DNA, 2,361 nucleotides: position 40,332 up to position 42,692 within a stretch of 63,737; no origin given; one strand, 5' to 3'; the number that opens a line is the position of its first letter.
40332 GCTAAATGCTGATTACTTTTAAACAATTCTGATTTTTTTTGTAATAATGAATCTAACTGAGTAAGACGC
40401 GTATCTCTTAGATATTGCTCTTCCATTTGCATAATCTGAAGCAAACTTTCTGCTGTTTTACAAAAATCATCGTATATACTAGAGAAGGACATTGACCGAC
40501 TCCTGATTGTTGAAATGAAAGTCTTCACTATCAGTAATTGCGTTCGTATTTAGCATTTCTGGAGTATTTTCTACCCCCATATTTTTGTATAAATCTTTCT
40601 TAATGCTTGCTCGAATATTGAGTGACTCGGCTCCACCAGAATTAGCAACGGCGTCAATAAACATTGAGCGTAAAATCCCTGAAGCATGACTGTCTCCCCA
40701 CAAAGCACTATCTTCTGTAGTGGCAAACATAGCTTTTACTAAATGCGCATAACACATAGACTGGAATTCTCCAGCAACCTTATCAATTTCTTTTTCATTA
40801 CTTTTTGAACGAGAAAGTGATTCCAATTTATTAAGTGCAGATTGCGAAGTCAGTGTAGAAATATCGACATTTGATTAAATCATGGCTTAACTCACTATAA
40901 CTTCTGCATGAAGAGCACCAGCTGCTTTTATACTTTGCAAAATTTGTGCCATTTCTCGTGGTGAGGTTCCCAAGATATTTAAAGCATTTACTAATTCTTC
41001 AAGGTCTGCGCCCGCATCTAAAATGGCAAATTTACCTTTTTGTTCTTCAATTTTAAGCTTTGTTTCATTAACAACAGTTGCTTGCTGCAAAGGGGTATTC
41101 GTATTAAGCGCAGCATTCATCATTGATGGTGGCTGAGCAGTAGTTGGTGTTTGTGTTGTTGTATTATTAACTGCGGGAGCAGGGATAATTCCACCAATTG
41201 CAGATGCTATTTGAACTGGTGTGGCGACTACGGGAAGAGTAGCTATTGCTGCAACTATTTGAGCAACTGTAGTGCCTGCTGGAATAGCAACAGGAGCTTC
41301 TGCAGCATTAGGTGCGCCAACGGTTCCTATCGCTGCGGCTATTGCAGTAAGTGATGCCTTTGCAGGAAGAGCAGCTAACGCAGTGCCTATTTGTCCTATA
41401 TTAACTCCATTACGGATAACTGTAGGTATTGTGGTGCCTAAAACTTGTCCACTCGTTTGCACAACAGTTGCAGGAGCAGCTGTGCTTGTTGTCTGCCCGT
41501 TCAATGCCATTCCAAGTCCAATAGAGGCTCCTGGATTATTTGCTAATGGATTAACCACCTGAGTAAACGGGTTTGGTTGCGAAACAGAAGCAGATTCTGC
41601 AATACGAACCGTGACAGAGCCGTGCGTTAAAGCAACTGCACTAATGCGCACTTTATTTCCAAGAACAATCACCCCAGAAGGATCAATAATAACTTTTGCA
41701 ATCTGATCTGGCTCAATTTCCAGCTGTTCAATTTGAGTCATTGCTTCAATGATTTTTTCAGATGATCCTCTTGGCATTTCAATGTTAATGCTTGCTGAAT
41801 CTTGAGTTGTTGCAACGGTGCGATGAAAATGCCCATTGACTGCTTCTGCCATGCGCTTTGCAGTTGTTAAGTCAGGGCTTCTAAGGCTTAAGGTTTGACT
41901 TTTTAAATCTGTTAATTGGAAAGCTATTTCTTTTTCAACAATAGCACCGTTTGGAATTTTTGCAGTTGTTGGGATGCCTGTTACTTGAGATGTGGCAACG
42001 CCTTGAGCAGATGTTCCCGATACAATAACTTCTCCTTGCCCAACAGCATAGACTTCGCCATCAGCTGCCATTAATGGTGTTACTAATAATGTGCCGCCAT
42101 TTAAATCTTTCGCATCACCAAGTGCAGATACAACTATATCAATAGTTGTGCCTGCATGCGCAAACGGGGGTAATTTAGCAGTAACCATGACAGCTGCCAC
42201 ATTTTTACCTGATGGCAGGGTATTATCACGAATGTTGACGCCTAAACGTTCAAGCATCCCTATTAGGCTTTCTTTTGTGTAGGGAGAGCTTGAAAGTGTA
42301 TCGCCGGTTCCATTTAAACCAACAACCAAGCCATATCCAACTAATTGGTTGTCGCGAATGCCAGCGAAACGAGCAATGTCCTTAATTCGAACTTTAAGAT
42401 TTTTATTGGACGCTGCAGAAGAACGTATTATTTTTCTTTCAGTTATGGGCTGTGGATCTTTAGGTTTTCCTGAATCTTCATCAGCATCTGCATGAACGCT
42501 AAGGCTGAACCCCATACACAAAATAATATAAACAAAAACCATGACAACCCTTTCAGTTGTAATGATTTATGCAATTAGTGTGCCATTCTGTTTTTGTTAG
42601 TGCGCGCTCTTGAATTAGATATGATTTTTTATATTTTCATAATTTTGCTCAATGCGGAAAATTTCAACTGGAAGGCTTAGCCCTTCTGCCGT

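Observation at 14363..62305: Five in-frame TAA codons interrupt otherwise continuous genes; all could be CAA (Gln)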

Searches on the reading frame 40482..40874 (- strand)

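Call 56: search_protein_families(library=pfam, proteins=[window:40482-40874:-], max_evalue=0.01)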
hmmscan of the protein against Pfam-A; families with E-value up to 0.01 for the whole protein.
window:40482-40874:- (131 aa): 1 family
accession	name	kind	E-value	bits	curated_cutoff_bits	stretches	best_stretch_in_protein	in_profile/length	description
PF10135.14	Rod-binding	-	0.00052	21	25.1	1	47-79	1-34/51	Rod binding protein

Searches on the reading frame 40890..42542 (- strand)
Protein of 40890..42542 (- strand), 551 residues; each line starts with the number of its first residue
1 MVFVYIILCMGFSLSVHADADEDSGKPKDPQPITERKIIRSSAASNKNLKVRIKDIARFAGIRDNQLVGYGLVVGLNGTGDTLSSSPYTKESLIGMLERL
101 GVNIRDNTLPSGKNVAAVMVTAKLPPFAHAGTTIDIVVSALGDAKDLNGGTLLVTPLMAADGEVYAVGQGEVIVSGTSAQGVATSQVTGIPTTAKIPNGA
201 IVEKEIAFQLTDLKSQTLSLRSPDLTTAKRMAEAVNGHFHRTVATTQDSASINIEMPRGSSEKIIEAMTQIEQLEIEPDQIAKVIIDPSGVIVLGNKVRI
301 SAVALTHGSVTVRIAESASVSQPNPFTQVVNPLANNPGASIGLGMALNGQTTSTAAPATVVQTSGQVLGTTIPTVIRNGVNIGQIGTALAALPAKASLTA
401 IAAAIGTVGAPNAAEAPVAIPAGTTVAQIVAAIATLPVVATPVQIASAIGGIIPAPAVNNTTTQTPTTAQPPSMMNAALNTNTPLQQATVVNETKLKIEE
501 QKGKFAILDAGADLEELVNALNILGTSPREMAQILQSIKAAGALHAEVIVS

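Call 56: search_protein_families(library=pfam, proteins=[window:40890-42542:-], max_evalue=0.01)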
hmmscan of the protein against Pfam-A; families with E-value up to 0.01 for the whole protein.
window:40890-42542:- (551 aa): 1 family
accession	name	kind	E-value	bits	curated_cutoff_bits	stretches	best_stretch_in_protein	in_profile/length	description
PF02119.21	FlgI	-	4.9e-119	397.7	25.3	2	52-333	1-283/343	Flagellar P-ring protein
